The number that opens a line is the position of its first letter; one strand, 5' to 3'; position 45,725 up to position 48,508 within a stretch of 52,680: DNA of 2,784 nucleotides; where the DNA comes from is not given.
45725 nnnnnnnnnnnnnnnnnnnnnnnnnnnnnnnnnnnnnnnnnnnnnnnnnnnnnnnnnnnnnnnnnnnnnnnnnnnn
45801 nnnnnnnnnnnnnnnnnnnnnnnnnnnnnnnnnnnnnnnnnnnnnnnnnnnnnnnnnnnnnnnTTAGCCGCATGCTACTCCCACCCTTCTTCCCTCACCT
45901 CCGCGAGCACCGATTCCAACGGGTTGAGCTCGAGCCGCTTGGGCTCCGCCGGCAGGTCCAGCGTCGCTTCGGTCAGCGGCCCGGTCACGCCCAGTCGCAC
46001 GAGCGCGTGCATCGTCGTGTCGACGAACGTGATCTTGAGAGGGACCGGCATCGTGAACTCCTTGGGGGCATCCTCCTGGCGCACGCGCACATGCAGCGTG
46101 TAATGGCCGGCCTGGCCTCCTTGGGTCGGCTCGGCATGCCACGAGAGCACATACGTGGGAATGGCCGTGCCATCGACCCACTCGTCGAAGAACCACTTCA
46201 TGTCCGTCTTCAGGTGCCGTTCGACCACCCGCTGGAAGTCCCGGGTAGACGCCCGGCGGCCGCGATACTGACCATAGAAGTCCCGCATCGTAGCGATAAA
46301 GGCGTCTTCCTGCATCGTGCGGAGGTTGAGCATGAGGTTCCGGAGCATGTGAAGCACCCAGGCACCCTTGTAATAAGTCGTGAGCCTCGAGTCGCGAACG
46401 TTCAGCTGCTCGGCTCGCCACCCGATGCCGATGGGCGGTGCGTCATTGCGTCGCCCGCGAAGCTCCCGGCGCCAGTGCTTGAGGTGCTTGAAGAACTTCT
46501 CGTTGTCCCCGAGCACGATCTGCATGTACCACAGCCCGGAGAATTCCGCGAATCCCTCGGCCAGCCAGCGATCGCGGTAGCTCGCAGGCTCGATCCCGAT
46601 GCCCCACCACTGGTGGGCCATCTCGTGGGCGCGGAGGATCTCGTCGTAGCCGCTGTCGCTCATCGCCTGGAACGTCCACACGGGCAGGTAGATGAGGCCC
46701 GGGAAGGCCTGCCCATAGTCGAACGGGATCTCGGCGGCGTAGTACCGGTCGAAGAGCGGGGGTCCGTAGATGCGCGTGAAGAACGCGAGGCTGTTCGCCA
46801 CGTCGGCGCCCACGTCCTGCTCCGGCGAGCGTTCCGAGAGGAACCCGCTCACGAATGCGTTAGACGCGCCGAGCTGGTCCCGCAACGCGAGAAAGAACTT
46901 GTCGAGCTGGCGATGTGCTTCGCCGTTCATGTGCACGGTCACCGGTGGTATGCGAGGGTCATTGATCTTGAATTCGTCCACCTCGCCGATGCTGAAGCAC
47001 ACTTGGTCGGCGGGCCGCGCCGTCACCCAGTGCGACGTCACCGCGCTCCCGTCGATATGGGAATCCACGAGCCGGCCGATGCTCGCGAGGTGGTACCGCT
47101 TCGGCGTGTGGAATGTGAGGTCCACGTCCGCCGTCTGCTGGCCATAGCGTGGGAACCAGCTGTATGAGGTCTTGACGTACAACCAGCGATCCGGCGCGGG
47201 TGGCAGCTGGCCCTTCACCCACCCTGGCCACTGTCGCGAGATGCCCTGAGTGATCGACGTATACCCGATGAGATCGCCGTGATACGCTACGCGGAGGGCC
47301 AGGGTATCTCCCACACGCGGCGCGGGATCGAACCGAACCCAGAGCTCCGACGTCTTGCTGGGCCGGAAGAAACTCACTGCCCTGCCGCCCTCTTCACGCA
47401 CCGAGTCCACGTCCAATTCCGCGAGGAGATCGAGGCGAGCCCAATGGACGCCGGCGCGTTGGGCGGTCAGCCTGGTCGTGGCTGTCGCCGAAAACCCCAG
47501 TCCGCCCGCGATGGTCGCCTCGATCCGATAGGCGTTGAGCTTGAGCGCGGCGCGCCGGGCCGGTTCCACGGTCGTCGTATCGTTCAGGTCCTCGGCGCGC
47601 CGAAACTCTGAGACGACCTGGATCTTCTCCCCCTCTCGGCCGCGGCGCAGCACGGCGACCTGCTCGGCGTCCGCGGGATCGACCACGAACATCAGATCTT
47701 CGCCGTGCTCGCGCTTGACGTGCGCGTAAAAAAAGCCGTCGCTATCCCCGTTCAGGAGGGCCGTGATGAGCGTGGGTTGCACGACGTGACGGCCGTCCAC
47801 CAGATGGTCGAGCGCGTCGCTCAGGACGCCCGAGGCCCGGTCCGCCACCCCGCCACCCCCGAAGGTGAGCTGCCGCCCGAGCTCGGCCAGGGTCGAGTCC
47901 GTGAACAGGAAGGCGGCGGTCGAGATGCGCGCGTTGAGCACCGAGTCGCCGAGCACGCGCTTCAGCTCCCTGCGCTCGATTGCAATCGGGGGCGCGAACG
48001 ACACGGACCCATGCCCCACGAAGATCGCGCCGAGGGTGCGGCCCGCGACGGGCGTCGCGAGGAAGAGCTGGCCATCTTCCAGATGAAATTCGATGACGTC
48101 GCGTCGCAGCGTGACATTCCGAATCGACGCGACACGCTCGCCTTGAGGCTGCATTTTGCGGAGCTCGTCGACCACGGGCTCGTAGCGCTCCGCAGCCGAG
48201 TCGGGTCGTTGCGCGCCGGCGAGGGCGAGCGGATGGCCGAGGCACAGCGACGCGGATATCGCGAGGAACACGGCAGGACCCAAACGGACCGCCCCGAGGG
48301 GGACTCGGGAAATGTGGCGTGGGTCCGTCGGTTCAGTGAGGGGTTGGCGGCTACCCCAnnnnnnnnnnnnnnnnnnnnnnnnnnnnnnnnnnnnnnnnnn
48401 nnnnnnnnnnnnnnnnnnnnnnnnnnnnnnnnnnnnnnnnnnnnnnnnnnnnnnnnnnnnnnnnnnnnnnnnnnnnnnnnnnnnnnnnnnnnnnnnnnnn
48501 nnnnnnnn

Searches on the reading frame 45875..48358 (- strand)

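Call 49: search_protein_families(library=pfam, max_evalue=0.0001, proteins=[window:45875-48358:-])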
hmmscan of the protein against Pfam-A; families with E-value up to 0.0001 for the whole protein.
window:45875-48358:- (827 aa): 1 family
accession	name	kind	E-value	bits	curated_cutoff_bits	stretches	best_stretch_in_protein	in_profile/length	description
PF01433.26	Peptidase_M1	-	7.6e-13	49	27.7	1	577-727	72-218/218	Peptidase family M1 domain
